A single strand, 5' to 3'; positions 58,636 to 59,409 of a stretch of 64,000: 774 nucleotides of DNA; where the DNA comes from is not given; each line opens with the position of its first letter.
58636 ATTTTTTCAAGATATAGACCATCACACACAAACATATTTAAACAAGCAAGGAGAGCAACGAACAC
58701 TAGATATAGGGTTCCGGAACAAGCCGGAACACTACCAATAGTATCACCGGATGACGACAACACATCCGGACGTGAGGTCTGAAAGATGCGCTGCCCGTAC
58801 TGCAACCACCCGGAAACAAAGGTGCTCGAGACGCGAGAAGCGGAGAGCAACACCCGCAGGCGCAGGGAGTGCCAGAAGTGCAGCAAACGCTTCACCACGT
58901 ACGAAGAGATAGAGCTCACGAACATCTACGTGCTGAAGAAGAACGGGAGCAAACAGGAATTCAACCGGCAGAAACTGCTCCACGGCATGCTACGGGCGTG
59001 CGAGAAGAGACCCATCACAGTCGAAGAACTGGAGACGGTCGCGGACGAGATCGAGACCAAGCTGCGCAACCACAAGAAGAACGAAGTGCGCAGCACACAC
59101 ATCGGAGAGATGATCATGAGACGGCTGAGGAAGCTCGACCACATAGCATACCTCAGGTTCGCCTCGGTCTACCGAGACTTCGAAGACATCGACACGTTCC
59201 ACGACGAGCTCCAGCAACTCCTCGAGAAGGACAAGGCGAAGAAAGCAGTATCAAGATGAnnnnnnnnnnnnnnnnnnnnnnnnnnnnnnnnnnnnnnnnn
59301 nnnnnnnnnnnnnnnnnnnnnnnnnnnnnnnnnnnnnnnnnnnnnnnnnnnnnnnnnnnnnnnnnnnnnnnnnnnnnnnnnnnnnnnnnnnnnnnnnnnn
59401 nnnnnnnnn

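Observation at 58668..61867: Bacterial-style dNTP regulon in an archaeon: nrdR overlapping a class II (B12) RNR, followed by cobO, with a repeat-rich leader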

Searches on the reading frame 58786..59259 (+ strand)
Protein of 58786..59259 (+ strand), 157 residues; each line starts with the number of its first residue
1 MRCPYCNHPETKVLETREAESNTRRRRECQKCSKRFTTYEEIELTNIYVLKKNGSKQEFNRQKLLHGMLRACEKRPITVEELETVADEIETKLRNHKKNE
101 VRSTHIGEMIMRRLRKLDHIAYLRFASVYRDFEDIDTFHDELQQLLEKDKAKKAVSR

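Call 3: search_protein_families(library=ncbifam, proteins=[window:58786-59259:+])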
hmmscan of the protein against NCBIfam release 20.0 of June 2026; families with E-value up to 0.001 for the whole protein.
window:58786-59259:+ (157 aa): 2 families
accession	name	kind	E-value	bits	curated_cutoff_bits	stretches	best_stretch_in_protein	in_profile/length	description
TIGR00244.1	TIGR00244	equivalog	1.1e-57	194.3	124.65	1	1-145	1-147/147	transcriptional regulator NrdR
NF006732.0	PRK09263.1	equivalog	7.3e-05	21.4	657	1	47-148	3-108/712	anaerobic ribonucleoside-triphosphate reductase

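Call 4: search_protein_families(library=pfam, proteins=[window:58786-59259:+])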
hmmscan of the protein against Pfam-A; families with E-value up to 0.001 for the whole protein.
window:58786-59259:+ (157 aa): 2 families
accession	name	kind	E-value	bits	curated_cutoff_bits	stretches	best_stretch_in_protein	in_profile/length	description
PF03477.21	ATP-cone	-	2.3e-22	79.8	25.8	1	47-134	1-87/88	ATP cone domain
PF22811.2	Zn_ribbon_NrdR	-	9.7e-17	61.1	27.2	1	1-40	1-42/42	Transcriptional repressor NrdR-like, N-terminal domain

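Call 9: find_homologous_proteins(query=window:58786-59259:+, max_evalue=1e-10)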
Query window:58786-59259:+ (157 aa): 8000 proteins with E <= 1e-10 among 8000 candidates; the best 120 are listed.
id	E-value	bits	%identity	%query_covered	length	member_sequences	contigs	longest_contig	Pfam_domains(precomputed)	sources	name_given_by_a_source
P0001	4.2e-97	340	100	100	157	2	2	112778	PF22811.3,PF03477.22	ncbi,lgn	ncbi:MAG: transcriptional regulator NrdR [Candidatus Woesearchaeota archaeon]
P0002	5.2e-94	330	97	100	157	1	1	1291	PF22811.3,PF03477.22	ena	-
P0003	3.1e-87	308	89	100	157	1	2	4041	PF22811.3,PF03477.22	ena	-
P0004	1.3e-71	257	75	99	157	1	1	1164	PF22811.3,PF03477.22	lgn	-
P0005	1.9e-70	254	71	99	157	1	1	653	PF22811.3,PF03477.22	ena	-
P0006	5.4e-69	249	72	96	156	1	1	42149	PF22811.3,PF03477.22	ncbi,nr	ncbi:transcriptional repressor NrdR [Candidatus Woesearchaeota archaeon]|nr:transcriptional represso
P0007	1.1e-68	248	72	99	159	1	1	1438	PF22811.3,PF03477.22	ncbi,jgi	-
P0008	2.0e-68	247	71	99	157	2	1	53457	PF22811.3,PF03477.22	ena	-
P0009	1.1e-66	241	71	92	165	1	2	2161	PF22811.3,PF03477.22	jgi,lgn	jgi:transcriptional repressor NrdR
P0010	1.3e-65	238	68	97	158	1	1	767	PF22811.3,PF03477.22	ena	-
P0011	1.5e-65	238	66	98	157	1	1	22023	PF22811.3,PF03477.22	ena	-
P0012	1.1e-64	235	69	99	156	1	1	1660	PF22811.3,PF03477.22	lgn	-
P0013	2.5e-63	231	66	92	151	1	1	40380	PF22811.3,PF03477.22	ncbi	-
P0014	1.1e-62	228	62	99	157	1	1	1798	PF22811.3,PF03477.22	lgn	-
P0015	5.2e-62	226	64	97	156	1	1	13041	PF22811.3,PF03477.22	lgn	-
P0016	2.9e-61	224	63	99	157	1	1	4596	PF22811.3,PF03477.22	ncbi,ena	-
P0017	1.1e-59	219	64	99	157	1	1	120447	PF22811.3,PF03477.22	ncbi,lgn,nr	ncbi:transcriptional repressor NrdR [Candidatus Woesearchaeota archaeon]|nr:transcriptional represso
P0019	1.0e-58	216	63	97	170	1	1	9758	PF22811.3,PF03477.22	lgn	-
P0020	1.3e-58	215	63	98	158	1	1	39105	PF22811.3,PF03477.22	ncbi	-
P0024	1.6e-56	208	64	94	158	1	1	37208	PF22811.3,PF03477.22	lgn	-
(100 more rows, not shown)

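Call 10: find_related_loci(query=window:58786-59259:+, collection=genome_contigs, flank=5000)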
Query window:58786-59259:+ (157 aa) in genome_contigs; peptide patterns used: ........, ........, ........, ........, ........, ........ (x = any residue, [..] = any of these).
599 stretches matched a pattern (row limit reached: there are more); 543 encode a relative of the query (tblastn E <= 1e-3); the best 80 are kept; 80 distinct loci.
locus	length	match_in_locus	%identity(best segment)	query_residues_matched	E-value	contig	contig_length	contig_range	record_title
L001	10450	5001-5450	57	1-148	9e-54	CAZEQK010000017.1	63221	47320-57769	MAG TPA_asm: uncultured Bacillaceae bacterium isolate SRP323688_co1_29 genome assembly, contig: NODE_902_length_63221_co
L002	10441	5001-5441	52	1-147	2e-53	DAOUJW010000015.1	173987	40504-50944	MAG TPA_asm: Dehalococcoidia bacterium isolate S34_281 k113_77739, whole genome shotgun sequence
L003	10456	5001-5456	49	1-152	7e-53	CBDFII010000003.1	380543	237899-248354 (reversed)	MAG: Dehalococcoidia bacterium isolate 1e1f5736-07cf-4cce-af67-888d2012246e genome assembly, contig: contig_3, whole gen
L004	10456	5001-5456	53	1-150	8e-53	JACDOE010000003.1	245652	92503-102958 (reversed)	MAG: Bacillaceae bacterium isolate GB_MAG13_007 c_000000000034, whole genome shotgun sequence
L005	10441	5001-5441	51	1-147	2e-52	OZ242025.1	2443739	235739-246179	MAG: Dehalococcoidia bacterium isolate 154789fe-1cbe-4e12-9e25-a4d867c0b0dd genome assembly, chromosome: 1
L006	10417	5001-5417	56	1-138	2e-52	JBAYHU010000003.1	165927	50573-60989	MAG: Candidatus Micrarchaeia archaeon isolate SO_2016_GW1_157 scaffold00188_OW334_2016, whole genome shotgun sequence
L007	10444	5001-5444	52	1-146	2e-52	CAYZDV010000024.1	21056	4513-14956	MAG TPA_asm: uncultured Eubacteriales bacterium isolate binchicken_co360_50 genome assembly, contig: NODE_196_length_210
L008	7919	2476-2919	58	1-148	3e-52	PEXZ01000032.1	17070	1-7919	MAG: Candidatus Micrarchaeota archaeon CG08_land_8_20_14_0_20_59_11 CG08_land_8_20_14_0.20_scaffold_1536_c, whole genome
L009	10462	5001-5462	52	1-152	3e-52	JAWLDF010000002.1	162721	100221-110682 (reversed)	MAG: Bacilli bacterium isolate 15dZY3.bin.90 NODE_201_length_162721_cov_11.802868, whole genome shotgun sequence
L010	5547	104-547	51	1-146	2e-52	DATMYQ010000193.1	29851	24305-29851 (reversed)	MAG TPA_asm: Patescibacteria group bacterium isolate SMAG_U13152 k141_36057, whole genome shotgun sequence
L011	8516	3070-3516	50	1-147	7e-52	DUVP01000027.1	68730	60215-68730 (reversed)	MAG TPA_asm: Mogibacterium sp. isolate AS08sgBPME_421 213110_AS08, whole genome shotgun sequence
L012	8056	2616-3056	49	1-147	5e-52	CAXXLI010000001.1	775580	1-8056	MAG: Dehalococcoidia bacterium isolate 9897fa5f-a7d9-472a-8fac-ec7462edf643 genome assembly, contig: contig_1, whole gen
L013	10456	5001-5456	48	1-155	9e-52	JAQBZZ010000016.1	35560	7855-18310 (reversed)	MAG: Chloroflexota bacterium isolate casp150-mb.79 NODE_3129_length_35560_cov_0.091622, whole genome shotgun sequence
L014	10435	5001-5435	50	1-145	8e-51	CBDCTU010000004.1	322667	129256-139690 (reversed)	MAG: Dehalococcoidia bacterium isolate 3d670e24-0b6f-4f35-9e2a-ae370501de79 genome assembly, contig: contig_4, whole gen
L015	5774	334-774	52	1-145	3e-50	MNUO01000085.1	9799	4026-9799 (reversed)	MAG: Candidatus Desantisbacteria bacterium CG1_02_38_46 cg1_0.2_scaffold_7684_c, whole genome shotgun sequence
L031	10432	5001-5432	51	1-145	8e-47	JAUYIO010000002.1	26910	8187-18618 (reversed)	MAG: Nanoarchaeota archaeon isolate C24_maxbin.320 C24_k141_853633, whole genome shotgun sequence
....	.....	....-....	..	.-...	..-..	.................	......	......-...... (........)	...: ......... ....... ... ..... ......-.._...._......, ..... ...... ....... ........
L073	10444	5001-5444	46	1-146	4e-44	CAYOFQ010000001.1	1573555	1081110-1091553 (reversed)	MAG TPA_asm: uncultured Gammaproteobacteria bacterium isolate SRP342105_co1_162 genome assembly, contig: NODE_1_length_1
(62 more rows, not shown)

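Call 12: find_encoding_contigs(protein=P0006, flank=5000, max_places=2)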
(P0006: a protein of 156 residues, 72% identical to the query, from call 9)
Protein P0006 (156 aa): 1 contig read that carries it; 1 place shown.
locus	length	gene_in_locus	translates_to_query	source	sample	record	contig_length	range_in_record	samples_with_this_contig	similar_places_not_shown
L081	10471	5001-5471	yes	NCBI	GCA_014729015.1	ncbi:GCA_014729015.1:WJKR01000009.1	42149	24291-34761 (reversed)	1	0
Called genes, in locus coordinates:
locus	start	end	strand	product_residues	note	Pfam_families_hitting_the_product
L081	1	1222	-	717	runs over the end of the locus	PF00133:tRNA-synt_1 (weak), PF09334:tRNA-synt_1g, PF08264:Anticodon_1 (weak), PF19303:Anticodon_3, PF01588:tRNA_bind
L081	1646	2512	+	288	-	-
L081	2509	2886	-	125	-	PF14251:PterinBD-DUF4346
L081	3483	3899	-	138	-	-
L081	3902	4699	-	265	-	PF27296:MJ1341_C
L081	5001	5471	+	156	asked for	PF22811:Zn_ribbon_NrdR, PF03477:ATP-cone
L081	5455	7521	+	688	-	PF17975:RNR_Alpha, PF02867:Ribonuc_red_lgC (faint), PF21995:RNR-II_ins_dom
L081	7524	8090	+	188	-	PF02572:CobA_CobO_BtuR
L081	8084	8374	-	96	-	-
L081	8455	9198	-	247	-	PF13482:RNase_H_2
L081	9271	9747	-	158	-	-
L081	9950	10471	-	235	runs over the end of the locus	PF01411:tRNA-synt_2c, PF07973:tRNA_SAD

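Call 13: find_encoding_contigs(protein=P0008, flank=5000, max_places=2)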
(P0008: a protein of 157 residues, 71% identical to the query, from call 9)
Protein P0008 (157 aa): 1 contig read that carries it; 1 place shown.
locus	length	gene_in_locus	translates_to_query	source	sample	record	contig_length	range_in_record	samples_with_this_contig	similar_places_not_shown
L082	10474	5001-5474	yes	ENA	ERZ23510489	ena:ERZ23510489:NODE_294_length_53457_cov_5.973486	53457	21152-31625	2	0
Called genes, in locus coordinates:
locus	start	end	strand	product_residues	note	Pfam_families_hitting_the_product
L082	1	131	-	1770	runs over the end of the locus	-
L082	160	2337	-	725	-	PF00133:tRNA-synt_1 (weak), PF09334:tRNA-synt_1g, PF08264:Anticodon_1 (weak), PF19303:Anticodon_3, PF01588:tRNA_bind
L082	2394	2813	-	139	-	PF14251:PterinBD-DUF4346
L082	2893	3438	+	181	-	-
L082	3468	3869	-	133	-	-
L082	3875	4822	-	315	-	PF27296:MJ1341_C (weak)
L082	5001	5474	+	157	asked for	PF22811:Zn_ribbon_NrdR, PF03477:ATP-cone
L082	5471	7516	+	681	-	PF17975:RNR_Alpha, PF02867:Ribonuc_red_lgC (faint), PF21995:RNR-II_ins_dom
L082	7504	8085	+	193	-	PF02572:CobA_CobO_BtuR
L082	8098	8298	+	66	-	-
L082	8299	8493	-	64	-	PF13560:HTH_31, PF12844:HTH_19, PF13443:HTH_26 (weak), PF01381:HTH_3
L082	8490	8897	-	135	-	PF09946:DUF2178 (weak)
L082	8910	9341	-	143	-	-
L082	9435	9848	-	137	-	PF00072:Response_reg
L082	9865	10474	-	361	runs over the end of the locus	PF00723:Glyco_hydro_15 (weak)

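Call 14: find_encoding_contigs(protein=P0017, flank=5000, max_places=2)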
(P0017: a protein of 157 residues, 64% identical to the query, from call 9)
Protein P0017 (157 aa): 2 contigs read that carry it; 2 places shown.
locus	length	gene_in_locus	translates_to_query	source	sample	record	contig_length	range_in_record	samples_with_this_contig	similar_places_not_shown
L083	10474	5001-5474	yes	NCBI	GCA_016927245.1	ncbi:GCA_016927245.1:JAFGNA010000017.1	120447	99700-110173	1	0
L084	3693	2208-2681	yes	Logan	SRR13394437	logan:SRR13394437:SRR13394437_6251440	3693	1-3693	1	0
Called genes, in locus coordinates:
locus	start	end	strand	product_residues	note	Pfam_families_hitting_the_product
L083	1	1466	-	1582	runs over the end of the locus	-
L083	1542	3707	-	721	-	PF00133:tRNA-synt_1 (weak), PF09334:tRNA-synt_1g, PF08264:Anticodon_1, PF19303:Anticodon_3, PF01588:tRNA_bind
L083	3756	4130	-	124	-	PF14251:PterinBD-DUF4346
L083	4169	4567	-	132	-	-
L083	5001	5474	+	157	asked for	PF22811:Zn_ribbon_NrdR, PF03477:ATP-cone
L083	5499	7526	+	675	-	PF17975:RNR_Alpha, PF21995:RNR-II_ins_dom, PF02867:Ribonuc_red_lgC (faint)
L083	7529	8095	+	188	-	PF02572:CobA_CobO_BtuR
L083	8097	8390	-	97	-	-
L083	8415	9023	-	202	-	-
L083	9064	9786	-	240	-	PF13482:RNase_H_2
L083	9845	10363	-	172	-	-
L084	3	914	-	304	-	?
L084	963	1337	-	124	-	PF14251:PterinBD-DUF4346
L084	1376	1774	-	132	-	-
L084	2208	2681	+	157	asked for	PF22811:Zn_ribbon_NrdR, PF03477:ATP-cone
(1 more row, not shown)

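Call 15: find_encoding_contigs(protein=P0011, flank=5000, max_places=1)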
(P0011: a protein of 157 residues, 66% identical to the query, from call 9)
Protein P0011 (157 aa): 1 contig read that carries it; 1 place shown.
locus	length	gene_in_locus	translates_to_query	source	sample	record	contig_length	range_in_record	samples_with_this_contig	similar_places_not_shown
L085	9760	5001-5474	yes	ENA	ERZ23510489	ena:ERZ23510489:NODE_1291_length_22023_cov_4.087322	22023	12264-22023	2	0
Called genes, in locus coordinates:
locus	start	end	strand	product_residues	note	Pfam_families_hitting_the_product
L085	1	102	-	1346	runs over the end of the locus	-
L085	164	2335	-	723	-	PF00133:tRNA-synt_1 (weak), PF09334:tRNA-synt_1g, PF19303:Anticodon_3, PF01588:tRNA_bind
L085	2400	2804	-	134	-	PF14251:PterinBD-DUF4346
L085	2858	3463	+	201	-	-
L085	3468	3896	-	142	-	-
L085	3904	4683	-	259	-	PF01041:DegT_DnrJ_EryC1 (faint)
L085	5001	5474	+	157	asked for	PF22811:Zn_ribbon_NrdR, PF03477:ATP-cone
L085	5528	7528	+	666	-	PF17975:RNR_Alpha, PF02867:Ribonuc_red_lgC (faint), PF21995:RNR-II_ins_dom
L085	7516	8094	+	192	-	PF02572:CobA_CobO_BtuR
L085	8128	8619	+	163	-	PF00293:NUDIX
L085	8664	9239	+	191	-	PF00210:Ferritin (weak), PF02915:Rubrerythrin, PF23458:DUF7130 (weak), PF21349:RUBY_RBDX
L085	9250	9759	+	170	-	?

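Call 16: find_encoding_contigs(protein=P0013, flank=5000, max_places=1)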
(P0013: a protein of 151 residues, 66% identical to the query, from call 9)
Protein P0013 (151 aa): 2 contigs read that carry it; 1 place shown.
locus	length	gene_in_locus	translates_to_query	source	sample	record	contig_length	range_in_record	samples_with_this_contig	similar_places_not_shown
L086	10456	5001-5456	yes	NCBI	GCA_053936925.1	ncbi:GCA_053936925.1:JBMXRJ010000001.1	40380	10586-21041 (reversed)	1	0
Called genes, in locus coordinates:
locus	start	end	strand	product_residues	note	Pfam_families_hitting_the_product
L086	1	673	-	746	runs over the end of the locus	PF00133:tRNA-synt_1, PF09334:tRNA-synt_1g, PF19303:Anticodon_3, PF08264:Anticodon_1, PF01588:tRNA_bind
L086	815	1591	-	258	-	PF14251:PterinBD-DUF4346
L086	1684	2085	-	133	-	PF10601:zf-LITAF-like (faint), PF24441:DUF7560 (faint)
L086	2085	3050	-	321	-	PF01041:DegT_DnrJ_EryC1, PF00266:Aminotran_5 (weak), PF27296:MJ1341_C (weak)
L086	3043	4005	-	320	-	PF01047:MarR (faint), PF12840:HTH_20 (faint), PF13404:HTH_AsnC-type, PF13412:HTH_24, PF13404:HTH_AsnC-type, PF13412:HTH_24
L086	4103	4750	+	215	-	PF00036:EF-hand_1, PF13405:EF-hand_6 (weak), PF13202:EF-hand_5 (weak)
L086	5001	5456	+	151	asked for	PF22811:Zn_ribbon_NrdR, PF03477:ATP-cone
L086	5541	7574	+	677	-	PF17975:RNR_Alpha, PF00317:Ribonuc_red_lgN (faint), PF02867:Ribonuc_red_lgC (faint), PF21995:RNR-II_ins_dom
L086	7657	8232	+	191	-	PF02572:CobA_CobO_BtuR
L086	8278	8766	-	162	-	-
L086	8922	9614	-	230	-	PF01411:tRNA-synt_2c, PF07973:tRNA_SAD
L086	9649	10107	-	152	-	-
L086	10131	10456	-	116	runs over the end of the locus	-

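Call 17: find_encoding_contigs(protein=P0020, flank=5000, max_places=1)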
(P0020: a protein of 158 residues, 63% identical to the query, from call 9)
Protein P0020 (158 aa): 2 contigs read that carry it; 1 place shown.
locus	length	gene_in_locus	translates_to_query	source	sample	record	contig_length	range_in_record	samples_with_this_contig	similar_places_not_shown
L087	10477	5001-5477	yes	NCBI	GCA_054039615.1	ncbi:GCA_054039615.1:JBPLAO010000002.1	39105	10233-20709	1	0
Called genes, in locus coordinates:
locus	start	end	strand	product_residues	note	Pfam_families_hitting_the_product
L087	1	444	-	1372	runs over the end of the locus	-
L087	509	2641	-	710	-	PF00133:tRNA-synt_1 (weak), PF09334:tRNA-synt_1g, PF19303:Anticodon_3, PF08264:Anticodon_1 (weak), PF01588:tRNA_bind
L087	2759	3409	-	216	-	PF14251:PterinBD-DUF4346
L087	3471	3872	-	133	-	PF24441:DUF7560 (faint), PF25206:DUF7836 (faint)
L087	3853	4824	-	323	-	PF27296:MJ1341_C (weak)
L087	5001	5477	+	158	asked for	PF22811:Zn_ribbon_NrdR, PF03477:ATP-cone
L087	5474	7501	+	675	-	PF17975:RNR_Alpha, PF00317:Ribonuc_red_lgN (faint), PF02867:Ribonuc_red_lgC (faint), PF21995:RNR-II_ins_dom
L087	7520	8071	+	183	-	PF02572:CobA_CobO_BtuR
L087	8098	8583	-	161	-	-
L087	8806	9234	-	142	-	-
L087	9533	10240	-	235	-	PF01411:tRNA-synt_2c, PF07973:tRNA_SAD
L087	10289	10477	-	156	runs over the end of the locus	-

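Call 18: find_encoding_contigs(protein=P0024, flank=5000, max_places=1)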
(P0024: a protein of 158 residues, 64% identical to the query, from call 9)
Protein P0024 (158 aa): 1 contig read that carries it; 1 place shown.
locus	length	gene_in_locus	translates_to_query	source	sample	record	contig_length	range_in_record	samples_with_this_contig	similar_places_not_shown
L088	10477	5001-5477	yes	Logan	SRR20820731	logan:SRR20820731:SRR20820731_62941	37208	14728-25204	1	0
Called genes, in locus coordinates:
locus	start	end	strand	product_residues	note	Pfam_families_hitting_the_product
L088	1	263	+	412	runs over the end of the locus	-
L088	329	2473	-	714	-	PF00133:tRNA-synt_1, PF09334:tRNA-synt_1g, PF19303:Anticodon_3, PF01588:tRNA_bind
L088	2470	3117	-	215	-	PF14251:PterinBD-DUF4346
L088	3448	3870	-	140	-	-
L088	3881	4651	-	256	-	PF01041:DegT_DnrJ_EryC1 (weak), PF27296:MJ1341_C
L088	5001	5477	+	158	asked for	PF22811:Zn_ribbon_NrdR, PF03477:ATP-cone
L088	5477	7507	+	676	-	PF17975:RNR_Alpha, PF21995:RNR-II_ins_dom, PF02867:Ribonuc_red_lgC (faint)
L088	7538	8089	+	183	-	PF02572:CobA_CobO_BtuR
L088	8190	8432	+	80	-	-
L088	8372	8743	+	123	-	-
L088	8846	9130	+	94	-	-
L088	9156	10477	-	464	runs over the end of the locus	PF01406:tRNA-synt_1e, PF09334:tRNA-synt_1g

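Call 19: find_encoding_contigs(protein=P0003, flank=5000, max_places=1)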
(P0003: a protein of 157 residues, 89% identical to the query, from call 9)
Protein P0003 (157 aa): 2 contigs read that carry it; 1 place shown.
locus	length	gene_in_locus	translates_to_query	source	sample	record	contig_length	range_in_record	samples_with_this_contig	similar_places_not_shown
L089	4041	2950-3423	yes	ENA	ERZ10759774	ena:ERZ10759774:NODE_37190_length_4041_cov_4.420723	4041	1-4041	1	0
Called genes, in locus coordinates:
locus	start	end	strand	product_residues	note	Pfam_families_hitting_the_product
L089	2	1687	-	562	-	?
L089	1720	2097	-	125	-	PF14251:PterinBD-DUF4346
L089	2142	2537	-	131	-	PF26788:DUF8260 (faint), PF24441:DUF7560 (faint), PF26408:DUF8106 (faint)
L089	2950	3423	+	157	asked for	PF22811:Zn_ribbon_NrdR, PF03477:ATP-cone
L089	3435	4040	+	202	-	?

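Call 20: find_encoding_contigs(protein=P0015, flank=5000, max_places=1)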
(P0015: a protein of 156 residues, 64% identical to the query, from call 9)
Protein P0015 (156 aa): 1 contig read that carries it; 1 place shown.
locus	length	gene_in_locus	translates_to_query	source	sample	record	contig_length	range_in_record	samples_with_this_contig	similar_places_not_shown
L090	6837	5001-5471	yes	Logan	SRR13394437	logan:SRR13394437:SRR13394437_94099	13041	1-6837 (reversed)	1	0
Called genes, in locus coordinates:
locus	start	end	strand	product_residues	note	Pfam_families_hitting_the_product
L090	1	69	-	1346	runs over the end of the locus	-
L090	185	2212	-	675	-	PF09334:tRNA-synt_1g, PF00133:tRNA-synt_1, PF01406:tRNA-synt_1e (weak), PF19303:Anticodon_3, PF08264:Anticodon_1 (weak), PF01588:tRNA_bind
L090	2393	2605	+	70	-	PF24434:DUF7557 (weak)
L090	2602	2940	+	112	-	-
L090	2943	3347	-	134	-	PF14251:PterinBD-DUF4346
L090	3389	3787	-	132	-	-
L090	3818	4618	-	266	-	PF27296:MJ1341_C (weak)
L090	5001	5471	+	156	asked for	PF22811:Zn_ribbon_NrdR, PF03477:ATP-cone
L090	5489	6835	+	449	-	?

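Call 28: find_encoding_contigs(protein=P0019, flank=3000, max_places=1)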
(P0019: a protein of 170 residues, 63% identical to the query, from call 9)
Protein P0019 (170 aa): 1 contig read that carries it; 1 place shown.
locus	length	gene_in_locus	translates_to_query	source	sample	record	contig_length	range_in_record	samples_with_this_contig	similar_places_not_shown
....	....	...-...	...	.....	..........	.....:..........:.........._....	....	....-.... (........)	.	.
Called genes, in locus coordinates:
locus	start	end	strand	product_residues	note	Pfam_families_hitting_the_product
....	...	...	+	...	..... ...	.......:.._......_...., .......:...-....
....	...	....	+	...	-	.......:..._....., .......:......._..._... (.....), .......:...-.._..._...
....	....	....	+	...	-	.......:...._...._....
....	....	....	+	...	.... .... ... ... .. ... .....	-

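Call 29: find_encoding_contigs(protein=P0016, flank=3000, max_places=1)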
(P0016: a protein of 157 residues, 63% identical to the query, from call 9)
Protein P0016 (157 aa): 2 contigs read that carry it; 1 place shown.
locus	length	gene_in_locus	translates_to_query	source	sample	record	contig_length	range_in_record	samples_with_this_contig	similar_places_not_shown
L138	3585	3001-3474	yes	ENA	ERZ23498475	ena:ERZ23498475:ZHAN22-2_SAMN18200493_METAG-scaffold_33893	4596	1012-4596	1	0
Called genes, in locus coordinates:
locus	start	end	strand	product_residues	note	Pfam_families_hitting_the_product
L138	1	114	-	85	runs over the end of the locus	PF14251:PterinBD-DUF4346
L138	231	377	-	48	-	-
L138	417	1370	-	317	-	-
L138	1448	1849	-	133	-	PF07282:Cas12f1-like_TNB (faint), PF24441:DUF7560 (faint)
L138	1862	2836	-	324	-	PF27296:MJ1341_C (weak)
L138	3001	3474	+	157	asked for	PF22811:Zn_ribbon_NrdR, PF03477:ATP-cone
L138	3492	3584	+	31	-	?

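Call 30: find_encoding_contigs(protein=P0009, flank=3000, max_places=2)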
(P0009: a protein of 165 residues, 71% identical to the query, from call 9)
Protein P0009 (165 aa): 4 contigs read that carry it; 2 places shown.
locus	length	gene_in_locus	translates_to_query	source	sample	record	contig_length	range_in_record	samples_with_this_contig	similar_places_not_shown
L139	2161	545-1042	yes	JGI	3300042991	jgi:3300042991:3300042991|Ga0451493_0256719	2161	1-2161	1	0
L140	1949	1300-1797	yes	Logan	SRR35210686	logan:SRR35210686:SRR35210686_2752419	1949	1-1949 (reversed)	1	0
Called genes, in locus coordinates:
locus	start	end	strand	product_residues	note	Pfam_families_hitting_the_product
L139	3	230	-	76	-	?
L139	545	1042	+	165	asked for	PF22811:Zn_ribbon_NrdR, PF03477:ATP-cone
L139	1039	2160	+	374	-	?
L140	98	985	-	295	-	PF27296:MJ1341_C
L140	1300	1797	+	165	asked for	PF22811:Zn_ribbon_NrdR, PF03477:ATP-cone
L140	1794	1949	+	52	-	?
